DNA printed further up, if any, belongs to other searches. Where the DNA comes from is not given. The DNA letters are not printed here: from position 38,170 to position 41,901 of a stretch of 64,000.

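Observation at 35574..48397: Six-gene sensory locus linking a CarH-like B12 regulator, a CheB/CheR methylation module, PAS sensors, and c-di-GMP enzymes/kinases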

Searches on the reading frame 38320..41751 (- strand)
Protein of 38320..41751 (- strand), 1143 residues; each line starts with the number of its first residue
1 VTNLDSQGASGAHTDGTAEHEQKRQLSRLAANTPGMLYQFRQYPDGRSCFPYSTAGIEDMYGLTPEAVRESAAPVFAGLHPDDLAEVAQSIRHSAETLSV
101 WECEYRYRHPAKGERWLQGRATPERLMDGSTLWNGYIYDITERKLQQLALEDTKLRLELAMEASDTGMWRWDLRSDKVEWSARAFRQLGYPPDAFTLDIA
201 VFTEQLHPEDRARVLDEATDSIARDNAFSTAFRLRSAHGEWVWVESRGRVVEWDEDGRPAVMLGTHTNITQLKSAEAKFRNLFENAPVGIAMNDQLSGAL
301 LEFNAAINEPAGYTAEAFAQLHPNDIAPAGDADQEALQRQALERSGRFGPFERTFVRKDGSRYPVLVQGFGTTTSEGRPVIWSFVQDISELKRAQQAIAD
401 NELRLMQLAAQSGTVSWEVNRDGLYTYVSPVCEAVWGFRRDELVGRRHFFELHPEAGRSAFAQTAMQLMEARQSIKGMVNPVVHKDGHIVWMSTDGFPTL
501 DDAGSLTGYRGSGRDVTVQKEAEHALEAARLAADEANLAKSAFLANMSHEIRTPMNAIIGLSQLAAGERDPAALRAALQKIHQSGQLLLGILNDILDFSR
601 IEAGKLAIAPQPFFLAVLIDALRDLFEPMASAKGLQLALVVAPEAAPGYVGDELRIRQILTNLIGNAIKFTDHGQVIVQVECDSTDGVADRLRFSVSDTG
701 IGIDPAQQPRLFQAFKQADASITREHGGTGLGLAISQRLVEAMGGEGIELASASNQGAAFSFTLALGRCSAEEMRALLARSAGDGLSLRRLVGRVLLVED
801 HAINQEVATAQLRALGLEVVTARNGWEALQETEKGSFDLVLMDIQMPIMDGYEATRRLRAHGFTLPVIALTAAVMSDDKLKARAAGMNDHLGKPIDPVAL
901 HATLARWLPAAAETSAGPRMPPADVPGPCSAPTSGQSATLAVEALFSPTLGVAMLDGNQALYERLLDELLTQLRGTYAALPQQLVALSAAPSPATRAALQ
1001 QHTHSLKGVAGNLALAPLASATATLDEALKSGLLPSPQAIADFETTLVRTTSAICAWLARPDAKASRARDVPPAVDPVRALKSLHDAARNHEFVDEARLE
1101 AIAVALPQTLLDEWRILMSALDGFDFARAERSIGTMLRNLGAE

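Call 9: search_protein_families(library=pfam, proteins=[window:38320-41751:-], max_evalue=0.01)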
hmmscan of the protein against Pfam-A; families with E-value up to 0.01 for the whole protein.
window:38320-41751:- (1143 aa): 11 families
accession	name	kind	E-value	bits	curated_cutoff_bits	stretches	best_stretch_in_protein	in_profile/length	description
PF08447.18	PAS_3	-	3.9e-49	165.3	25.6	3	178-266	2-89/89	PAS fold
PF02518.31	HATPase_c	-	7.7e-28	97.6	26.4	1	651-766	1-109/111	Histidine kinase-, DNA gyrase B-, and HSP90-like ATPase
PF00072.30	Response_reg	-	3e-27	95.4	30.2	1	795-904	1-110/111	Response regulator receiver domain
PF00989.32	PAS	-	7e-23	81.2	22.6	3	278-388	2-113/113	PAS fold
PF13426.13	PAS_9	-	8.8e-22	77.8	27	2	287-390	1-103/103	PAS domain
PF00512.31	HisKA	-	2.6e-19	69.5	26.9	1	539-604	1-66/66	His Kinase A (phospho-acceptor) domain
PF08448.16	PAS_4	-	7e-16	58.9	23.1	1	419-520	11-109/110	PAS fold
PF13188.13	PAS_8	-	1.9e-07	31.1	21.8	1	277-331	1-56/65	PAS domain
PF01627.28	Hpt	-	1.1e-06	29.2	24.6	1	969-1046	10-73/84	Hpt domain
PF14598.12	PAS_11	-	4.7e-05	23.7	25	1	206-267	41-102/109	PAS domain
PF21815.4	PAS_PdeA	-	0.0045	17.4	21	1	160-257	8-96/106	PdeA-like PAS domain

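Call 45: search_protein_families(library=ncbifam, proteins=[window:38320-41751:-], max_evalue=0.00001)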
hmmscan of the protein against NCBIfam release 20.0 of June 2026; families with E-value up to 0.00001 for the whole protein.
window:38320-41751:- (1143 aa): 136 families (the best 25 are shown)
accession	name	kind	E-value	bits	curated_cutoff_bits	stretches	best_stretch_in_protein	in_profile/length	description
TIGR02956.1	TMAO_torS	equivalog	3.8e-118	396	676.5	1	527-1036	451-947/967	TMAO reductase system sensor histidine kinase/response regulator TorS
NF008318.0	PRK11107.1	equivalog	2.2e-110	370.2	890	2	526-769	279-521/920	two-component sensor histidine kinase BarA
NF041947.1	LuxQ_Vibrio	equivalog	2e-94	317.1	1200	1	512-906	444-837/843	quorum-sensing autoinducer 2 sensor kinase/phosphatase LuxQ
NF011874.0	PRK15347.1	equivalog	6e-90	302.5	852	2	521-769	379-617/921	two component system sensor kinase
NF008302.0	PRK11091.1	equivalog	6.3e-88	295.8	838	1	384-1018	136-732/779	aerobic respiration two-component sensor histidine kinase ArcB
NF008099.0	PRK10841.1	equivalog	1.6e-81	274.4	920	2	515-767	445-691/949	two-component system sensor histidine kinase RcsC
NF045901.1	HisKinLetSLeg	equivalog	6.7e-77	259.3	1650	2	530-774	283-526/906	two-component system sensor histidine kinase LetS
NF008543.0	PRK11466.1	equivalog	7.1e-70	235.9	982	1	528-910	432-800/914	TMAO reductase system sensor histidine kinase/response regulator TorS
NF038297.2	hybrid_HK_HrmK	equivalog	4.1e-69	233.8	725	1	524-905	219-605/607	hybrid histidine kinase/response regulator HrmK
NF053781.1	cdiGMPphdstlr2612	equivalog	2.6e-61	207.6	1600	2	22-281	454-712/1268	Tlr1612 family c-di-GMP phosphodiesterase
NF041880.1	EPS_EpsF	equivalog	9.1e-56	189.3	900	3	401-763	142-488/492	response regulator EpsF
NF007420.1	PRK09959.1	equivalog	4.4e-55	186.8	1995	1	497-904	673-1070/1197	acid-sensing system histidine kinase EvgS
NF041832.1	near_NosP_CTERM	subfamily_domain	2e-49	168.6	400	1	534-906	1-368/370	NahK/ErcS family hybrid sensor histidine kinase/response regulator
TIGR00229.1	sensory_box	domain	2.1e-49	166.8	22.9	3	274-397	2-125/126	PAS domain S-box protein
NF046044.1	PnpS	equivalog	1.8e-48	165.5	400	1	539-764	169-389/390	two-component system histidine kinase PnpS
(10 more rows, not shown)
